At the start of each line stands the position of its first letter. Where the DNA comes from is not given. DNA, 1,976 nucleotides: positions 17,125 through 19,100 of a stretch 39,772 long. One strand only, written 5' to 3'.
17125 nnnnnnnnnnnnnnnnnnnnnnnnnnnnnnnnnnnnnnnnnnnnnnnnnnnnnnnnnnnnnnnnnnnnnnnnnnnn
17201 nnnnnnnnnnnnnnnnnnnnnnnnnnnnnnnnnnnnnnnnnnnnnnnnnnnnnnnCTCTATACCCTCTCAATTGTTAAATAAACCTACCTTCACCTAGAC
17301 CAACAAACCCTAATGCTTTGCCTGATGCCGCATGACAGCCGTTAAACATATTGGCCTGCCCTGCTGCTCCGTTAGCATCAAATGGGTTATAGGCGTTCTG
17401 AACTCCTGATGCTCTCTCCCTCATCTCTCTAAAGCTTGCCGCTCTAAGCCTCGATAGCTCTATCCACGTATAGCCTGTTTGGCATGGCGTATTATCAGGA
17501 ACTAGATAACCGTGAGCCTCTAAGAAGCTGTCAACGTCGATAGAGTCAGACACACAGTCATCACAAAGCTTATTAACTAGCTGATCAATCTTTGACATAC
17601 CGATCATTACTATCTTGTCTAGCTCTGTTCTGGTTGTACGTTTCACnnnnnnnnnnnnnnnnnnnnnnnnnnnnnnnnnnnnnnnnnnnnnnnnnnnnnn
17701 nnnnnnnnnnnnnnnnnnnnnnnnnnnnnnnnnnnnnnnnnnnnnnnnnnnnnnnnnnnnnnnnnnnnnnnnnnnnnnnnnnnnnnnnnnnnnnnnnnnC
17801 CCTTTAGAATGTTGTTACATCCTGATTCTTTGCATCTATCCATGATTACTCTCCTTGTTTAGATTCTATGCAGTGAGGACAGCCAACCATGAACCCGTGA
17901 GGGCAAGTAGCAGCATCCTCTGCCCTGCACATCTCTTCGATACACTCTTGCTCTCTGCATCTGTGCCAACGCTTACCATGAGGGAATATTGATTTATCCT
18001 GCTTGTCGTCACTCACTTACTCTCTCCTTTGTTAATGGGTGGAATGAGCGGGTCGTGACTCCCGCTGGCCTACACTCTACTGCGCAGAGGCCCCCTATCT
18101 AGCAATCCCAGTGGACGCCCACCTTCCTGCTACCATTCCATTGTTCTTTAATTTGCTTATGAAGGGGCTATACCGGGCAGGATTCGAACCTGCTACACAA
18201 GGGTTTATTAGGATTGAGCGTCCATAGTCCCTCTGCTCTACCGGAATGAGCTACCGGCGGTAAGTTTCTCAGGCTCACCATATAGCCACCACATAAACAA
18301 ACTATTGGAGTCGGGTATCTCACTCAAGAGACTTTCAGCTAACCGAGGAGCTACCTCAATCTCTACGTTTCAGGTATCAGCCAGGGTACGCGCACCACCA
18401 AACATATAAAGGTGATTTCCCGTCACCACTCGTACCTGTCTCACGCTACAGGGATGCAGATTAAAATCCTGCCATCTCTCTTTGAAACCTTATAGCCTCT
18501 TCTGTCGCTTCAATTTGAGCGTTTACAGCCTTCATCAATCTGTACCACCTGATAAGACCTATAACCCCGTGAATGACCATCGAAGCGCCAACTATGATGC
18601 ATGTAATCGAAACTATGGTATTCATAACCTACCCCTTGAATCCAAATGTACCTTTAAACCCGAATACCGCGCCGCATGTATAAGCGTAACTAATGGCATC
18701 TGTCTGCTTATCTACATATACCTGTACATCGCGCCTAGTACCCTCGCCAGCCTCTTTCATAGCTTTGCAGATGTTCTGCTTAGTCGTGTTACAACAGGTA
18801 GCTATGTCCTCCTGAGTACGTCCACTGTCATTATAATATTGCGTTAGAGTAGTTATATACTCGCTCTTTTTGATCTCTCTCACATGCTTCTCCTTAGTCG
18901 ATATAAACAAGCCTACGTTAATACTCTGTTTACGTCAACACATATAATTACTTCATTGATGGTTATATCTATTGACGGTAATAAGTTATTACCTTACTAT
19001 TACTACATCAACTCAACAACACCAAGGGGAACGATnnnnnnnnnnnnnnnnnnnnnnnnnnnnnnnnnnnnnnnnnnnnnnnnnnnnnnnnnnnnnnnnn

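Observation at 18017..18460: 444-nt ORF-free structured RNA region with a rearranged tRNA-derived module inside the early operon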

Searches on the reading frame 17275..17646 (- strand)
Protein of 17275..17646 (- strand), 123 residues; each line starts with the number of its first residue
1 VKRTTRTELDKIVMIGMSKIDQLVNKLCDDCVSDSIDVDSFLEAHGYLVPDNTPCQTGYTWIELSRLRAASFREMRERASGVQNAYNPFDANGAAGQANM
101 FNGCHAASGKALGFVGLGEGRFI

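Call 12: search_protein_families(library=pfam, proteins=[window:17275-17646:-], max_evalue=0.01)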
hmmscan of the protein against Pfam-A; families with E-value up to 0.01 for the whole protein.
window:17275-17646:- (123 aa): 0 families

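Call 14: find_related_loci(query=window:17275-17646:-, collection=viral_contigs, flank=10000)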
Query window:17275-17646:- (123 aa) in viral_contigs; peptide patterns used: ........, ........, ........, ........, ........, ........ (x = any residue, [..] = any of these).
13 stretches matched a pattern, but none encodes a relative of the query by tblastn (E <= 1e-3).

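Call 19: find_homologous_proteins(query=window:17275-17646:-, max_evalue=0.001)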
Query window:17275-17646:- (123 aa): 10 proteins with E <= 0.001 among 16 candidates.
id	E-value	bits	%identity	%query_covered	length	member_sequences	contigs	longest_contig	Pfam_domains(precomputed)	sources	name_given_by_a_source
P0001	4.1e-77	274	99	100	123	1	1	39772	-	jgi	-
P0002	1.3e-40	156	72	85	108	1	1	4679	-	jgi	jgi:capsid protein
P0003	2.4e-38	149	73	81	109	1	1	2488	-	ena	-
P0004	4.0e-19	87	50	100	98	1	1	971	-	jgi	jgi:hypothetical protein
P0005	7.8e-16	76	53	81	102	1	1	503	-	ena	-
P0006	2.1e-15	75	44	93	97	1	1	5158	-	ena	-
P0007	4.3e-14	71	46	100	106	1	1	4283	-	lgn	-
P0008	9.4e-13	66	46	94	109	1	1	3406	-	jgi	jgi:hypothetical protein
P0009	6.3e-10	57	44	80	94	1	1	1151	-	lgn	-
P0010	1.1e-8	53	72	32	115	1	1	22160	-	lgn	-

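Call 20: find_encoding_contigs(protein=P0002, flank=10000, max_places=4)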
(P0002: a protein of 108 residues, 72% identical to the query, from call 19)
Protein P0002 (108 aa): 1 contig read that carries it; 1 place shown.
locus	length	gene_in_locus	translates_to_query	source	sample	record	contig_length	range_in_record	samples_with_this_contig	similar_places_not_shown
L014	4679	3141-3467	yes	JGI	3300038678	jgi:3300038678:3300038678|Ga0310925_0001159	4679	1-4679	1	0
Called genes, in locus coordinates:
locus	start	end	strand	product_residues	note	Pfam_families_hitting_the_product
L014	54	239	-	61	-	-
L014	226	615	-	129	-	-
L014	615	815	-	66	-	-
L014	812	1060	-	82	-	-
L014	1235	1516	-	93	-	-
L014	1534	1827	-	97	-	-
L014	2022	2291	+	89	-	-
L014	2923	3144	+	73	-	-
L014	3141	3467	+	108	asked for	-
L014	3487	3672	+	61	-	-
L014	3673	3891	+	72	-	-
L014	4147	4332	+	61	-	-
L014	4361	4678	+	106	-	?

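Call 21: find_encoding_contigs(protein=P0003, flank=10000, max_places=4)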
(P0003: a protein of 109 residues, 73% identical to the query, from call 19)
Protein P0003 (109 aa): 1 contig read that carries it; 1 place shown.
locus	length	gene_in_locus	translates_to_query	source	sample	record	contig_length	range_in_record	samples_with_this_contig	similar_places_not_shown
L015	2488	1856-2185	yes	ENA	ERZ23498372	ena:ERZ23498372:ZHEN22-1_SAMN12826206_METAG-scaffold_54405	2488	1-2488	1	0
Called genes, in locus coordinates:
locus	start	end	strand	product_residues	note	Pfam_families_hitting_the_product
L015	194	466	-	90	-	-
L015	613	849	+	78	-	-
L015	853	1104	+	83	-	-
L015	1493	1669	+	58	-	-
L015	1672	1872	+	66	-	-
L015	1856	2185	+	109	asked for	-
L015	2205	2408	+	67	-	-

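Call 22: find_encoding_contigs(protein=P0010, flank=10000, max_places=4)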
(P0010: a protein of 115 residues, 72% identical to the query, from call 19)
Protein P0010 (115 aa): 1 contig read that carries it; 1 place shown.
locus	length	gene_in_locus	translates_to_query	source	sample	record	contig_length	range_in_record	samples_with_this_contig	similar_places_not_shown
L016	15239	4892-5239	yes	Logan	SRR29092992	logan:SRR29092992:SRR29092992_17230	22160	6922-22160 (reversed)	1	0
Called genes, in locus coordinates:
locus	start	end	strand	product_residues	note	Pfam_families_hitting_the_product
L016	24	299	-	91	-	-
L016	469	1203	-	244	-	PF00145:DNA_methylase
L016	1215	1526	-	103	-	-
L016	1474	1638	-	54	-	-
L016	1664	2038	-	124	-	-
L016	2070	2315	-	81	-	-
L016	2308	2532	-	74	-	-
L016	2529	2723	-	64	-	-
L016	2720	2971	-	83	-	-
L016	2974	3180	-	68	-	-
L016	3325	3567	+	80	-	-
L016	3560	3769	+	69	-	-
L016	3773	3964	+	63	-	-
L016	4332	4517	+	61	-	-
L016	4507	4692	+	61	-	-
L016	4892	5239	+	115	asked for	-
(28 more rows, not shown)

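Call 23: find_encoding_contigs(protein=P0006, flank=10000, max_places=4)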
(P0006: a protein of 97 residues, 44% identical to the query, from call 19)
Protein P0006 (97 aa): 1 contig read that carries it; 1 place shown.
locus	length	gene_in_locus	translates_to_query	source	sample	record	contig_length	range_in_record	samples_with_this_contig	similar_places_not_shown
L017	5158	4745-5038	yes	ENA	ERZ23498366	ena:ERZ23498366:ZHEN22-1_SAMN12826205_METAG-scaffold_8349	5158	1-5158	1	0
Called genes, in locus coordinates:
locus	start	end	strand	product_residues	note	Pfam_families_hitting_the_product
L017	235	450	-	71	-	-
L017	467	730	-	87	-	-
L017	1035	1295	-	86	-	-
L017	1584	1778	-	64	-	-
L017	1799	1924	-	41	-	-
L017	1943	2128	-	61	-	-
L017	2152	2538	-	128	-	PF09643:YopX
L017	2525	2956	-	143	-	-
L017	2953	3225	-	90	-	-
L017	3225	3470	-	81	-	PF03691:UPF0167 (weak)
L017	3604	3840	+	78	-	-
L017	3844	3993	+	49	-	-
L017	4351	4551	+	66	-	-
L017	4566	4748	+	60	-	-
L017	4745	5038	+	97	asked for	-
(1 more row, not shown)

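Call 25: find_encoding_contigs(protein=P0007, flank=10000, max_places=4)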
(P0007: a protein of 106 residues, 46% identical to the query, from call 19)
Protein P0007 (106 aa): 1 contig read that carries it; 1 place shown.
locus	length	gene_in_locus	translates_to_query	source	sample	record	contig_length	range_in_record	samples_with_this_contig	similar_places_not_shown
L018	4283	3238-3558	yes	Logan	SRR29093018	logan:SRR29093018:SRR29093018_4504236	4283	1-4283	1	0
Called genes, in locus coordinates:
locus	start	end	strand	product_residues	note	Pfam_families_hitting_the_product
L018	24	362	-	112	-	PF09643:YopX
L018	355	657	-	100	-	-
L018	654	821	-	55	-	-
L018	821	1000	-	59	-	-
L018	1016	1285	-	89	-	-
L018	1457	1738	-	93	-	-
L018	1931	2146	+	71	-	-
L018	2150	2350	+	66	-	-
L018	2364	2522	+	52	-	-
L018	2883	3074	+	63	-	-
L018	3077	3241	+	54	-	-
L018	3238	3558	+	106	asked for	-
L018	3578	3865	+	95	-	-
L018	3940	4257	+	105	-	-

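Call 26: find_encoding_contigs(protein=P0008, flank=10000, max_places=4)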
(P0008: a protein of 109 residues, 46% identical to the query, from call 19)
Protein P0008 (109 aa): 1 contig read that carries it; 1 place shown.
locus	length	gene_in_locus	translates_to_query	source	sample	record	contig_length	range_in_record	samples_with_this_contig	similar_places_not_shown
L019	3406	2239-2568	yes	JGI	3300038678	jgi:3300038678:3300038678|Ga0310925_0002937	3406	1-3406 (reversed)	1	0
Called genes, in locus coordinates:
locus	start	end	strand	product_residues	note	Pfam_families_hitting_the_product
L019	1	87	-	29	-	?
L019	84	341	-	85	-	-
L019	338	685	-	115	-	-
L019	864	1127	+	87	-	-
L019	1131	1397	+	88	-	-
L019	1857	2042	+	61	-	-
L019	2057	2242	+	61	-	-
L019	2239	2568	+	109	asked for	-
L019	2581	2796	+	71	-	-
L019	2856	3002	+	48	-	-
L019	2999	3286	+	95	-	-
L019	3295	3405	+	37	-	?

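Call 35: search_protein_families(library=phrogs, proteins=[window:17275-17646:-], max_evalue=0.01)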
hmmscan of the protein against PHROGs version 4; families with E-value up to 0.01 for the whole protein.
window:17275-17646:- (123 aa): 0 families

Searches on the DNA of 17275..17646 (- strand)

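Call 28: search_rna_families(sources=[L014, L015, L016, L017, L018, L019], threshold=gathering, show_alignments=6)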
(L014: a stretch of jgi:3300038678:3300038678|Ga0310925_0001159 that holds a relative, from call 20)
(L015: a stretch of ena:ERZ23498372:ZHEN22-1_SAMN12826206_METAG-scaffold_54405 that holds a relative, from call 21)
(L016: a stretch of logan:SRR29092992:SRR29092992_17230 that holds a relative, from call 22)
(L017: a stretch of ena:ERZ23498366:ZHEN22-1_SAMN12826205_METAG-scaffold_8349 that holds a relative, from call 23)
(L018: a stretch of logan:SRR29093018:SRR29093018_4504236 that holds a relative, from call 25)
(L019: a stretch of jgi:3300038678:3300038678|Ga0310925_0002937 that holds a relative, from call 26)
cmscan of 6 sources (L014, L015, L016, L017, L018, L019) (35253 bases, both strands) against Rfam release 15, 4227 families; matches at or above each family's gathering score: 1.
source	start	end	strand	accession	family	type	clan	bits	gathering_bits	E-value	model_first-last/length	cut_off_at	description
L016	4222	4309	+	RF00005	tRNA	Gene; tRNA;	CL00001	46.1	29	6.4e-07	1-71/71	no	tRNA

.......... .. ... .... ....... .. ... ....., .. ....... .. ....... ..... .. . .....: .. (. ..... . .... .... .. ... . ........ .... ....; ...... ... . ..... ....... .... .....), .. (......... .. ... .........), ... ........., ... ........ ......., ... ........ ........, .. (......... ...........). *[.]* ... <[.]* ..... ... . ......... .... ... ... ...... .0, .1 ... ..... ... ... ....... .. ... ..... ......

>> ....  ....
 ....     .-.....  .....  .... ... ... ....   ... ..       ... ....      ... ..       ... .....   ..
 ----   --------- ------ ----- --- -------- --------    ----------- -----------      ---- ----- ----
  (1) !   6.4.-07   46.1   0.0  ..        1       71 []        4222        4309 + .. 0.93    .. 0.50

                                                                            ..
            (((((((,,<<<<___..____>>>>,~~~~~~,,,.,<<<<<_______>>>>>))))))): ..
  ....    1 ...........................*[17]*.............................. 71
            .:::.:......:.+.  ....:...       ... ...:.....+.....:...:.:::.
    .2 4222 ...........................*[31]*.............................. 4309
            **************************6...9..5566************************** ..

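Call 55: search_rna_families(sources=[L014, L015, L016, L017, L018, L019, L023, L029, L030], threshold=evalue, max_evalue=10, show_alignments=0)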
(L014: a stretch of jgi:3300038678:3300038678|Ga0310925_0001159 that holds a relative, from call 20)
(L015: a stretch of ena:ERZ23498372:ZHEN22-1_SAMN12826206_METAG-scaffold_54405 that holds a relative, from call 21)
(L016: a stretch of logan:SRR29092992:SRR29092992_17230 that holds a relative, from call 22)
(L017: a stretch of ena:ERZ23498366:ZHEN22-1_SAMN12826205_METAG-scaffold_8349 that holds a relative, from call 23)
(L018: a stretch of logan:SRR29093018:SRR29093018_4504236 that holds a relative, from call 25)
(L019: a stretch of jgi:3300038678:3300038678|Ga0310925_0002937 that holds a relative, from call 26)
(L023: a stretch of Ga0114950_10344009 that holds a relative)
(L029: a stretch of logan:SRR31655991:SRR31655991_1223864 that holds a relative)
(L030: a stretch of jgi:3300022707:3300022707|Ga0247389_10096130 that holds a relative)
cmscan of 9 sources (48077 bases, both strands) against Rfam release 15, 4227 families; matches with E-value up to 10: 3.
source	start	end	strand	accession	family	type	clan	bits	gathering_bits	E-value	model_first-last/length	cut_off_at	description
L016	4222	4309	+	RF00005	tRNA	Gene; tRNA;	CL00001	46.1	29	8.7e-07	1-71/71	no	tRNA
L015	1368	1468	+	RF00005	tRNA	Gene; tRNA;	CL00001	23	29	2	1-71/71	no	tRNA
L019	1924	1976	+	RF00289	SNORND104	Gene; snRNA; snoRNA; CD-box;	CL00077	19.4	40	3.4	1-70/70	no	Small nucleolar RNA SNORD104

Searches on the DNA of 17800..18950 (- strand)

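Call 5: search_dna_similar(query=window:17900-18600:-, collection=phages, mode=distant, max_rows=40)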
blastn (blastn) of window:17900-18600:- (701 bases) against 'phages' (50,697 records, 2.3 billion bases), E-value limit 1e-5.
No match.

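Call 9: search_rna_families(source=window, start=17950, end=18520, threshold=evalue, max_evalue=10, show_alignments=6)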
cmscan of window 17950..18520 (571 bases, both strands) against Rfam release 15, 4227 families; matches with E-value up to 10: 4.
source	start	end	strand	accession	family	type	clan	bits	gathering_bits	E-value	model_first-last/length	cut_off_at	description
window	18169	18260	-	RF00005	tRNA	Gene; tRNA;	CL00001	34.2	29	2e-05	1-71/71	no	tRNA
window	18375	18425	+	RF02923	HTH-XRE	Cis-reg;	-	20.7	49.8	0.18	1-78/78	no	HTH-XRE RNA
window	18109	18224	-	RF02553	YrlA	Gene; sRNA;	-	13.9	69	7.7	1-114/114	no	Y RNA-like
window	18220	18260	-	RF00387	IRES_FGF1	Cis-reg; IRES;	-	12.2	38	5.8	88-128/162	no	FGF-1 internal ribosome entry site (IRES)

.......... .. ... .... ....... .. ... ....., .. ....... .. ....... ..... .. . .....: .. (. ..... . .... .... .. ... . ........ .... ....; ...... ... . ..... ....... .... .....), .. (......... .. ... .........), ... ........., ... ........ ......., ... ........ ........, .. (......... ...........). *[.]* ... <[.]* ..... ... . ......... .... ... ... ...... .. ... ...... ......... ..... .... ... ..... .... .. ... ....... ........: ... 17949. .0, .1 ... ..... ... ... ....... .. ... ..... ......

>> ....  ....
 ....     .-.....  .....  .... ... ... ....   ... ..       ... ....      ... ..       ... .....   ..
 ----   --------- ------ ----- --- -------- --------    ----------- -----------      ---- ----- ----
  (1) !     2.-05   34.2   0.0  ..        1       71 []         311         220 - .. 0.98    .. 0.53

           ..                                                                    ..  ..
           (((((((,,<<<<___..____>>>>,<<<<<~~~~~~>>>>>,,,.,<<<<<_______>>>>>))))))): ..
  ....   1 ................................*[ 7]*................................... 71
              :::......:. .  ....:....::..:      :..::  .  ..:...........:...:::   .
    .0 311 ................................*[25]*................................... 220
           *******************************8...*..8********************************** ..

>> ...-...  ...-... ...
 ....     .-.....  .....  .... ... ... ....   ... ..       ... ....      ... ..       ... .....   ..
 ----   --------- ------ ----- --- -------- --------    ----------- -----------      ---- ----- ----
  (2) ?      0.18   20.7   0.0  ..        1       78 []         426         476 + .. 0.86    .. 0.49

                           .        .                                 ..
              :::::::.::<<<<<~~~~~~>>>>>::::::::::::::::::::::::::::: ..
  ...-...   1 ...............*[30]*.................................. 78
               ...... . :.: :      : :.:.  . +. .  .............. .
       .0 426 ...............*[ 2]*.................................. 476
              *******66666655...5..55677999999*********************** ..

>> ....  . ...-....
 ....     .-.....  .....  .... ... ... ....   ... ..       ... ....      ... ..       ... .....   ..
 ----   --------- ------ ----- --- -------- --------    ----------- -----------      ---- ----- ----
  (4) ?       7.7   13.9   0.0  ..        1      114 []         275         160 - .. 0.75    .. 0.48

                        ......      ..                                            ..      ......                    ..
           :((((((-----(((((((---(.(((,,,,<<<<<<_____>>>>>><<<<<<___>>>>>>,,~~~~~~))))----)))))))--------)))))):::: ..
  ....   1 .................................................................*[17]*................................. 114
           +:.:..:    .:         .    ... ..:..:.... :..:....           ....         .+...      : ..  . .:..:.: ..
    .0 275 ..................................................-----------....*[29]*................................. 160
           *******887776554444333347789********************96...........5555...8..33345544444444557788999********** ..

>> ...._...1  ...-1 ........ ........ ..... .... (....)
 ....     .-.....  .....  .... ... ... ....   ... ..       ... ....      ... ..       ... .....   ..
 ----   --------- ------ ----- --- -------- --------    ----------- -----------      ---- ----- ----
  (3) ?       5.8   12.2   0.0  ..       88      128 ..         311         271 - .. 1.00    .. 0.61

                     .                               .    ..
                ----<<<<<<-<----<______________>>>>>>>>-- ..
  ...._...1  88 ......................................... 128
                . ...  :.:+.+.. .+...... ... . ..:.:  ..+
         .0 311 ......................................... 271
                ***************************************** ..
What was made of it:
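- On C4 / P4 CI-type antisense RNA (Rfam C4): No hit at E <= 10 in the window region or in the 9 related loci scanned (calls 9, 55).
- Closest known: C4 antisense RNA of phages P1/P7. Different: There is no sequence or covariance-model similarity (calls 9, 55).
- No Rfam C4 hit appears even at E <= 10 (calls 9, 55).
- On YrlA (RF02553): 13.9 bits against 69, aligned only through the T-arm (call 9).
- Closest known: YrlA. Different: The score is 13.9 bits against a cut-off of 69 (call 9).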

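Call 17: search_dna_similar(query=window:17800-18950:-, collection=ecoli_genomes, mode=distant, max_rows=20)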
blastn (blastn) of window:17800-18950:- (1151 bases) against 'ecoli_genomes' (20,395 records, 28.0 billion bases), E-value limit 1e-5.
No match.

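Call 82: search_dna_similar(query=window:18017-18460:-, collection=plasmids, mode=distant, max_evalue=0.01, max_rows=10)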
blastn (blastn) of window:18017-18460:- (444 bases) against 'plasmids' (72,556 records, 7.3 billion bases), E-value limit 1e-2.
No match.

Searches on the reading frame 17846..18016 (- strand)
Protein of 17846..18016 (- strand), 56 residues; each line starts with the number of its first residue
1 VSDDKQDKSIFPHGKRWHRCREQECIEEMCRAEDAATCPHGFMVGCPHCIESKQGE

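Call 15: find_encoding_contigs(protein=window:17846-18016:-, flank=5000, max_places=10)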
Protein window:17846-18016:- (56 aa): no gene with exactly this product is on record in the collection.

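Call 35: search_protein_families(library=phrogs, proteins=[window:17846-18016:-], max_evalue=0.01)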
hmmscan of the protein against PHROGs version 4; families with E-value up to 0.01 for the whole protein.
window:17846-18016:- (56 aa): 0 families

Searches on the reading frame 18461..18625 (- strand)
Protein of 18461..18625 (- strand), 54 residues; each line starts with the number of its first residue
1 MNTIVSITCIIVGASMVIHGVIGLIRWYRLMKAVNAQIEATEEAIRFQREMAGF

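Call 16: find_encoding_contigs(protein=window:18461-18625:-, flank=5000, max_places=10)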
Protein window:18461-18625:- (54 aa): no gene with exactly this product is on record in the collection.
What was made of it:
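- Tried and rejected: Neither is on record (calls 15, 16).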

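Call 35: search_protein_families(library=phrogs, proteins=[window:18461-18625:-], max_evalue=0.01)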
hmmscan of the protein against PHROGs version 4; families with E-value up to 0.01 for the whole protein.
window:18461-18625:- (54 aa): 1 family
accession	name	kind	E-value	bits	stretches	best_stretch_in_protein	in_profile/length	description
phrog_15342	-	unknown function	0.0025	19.2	1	4-51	6-56/71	-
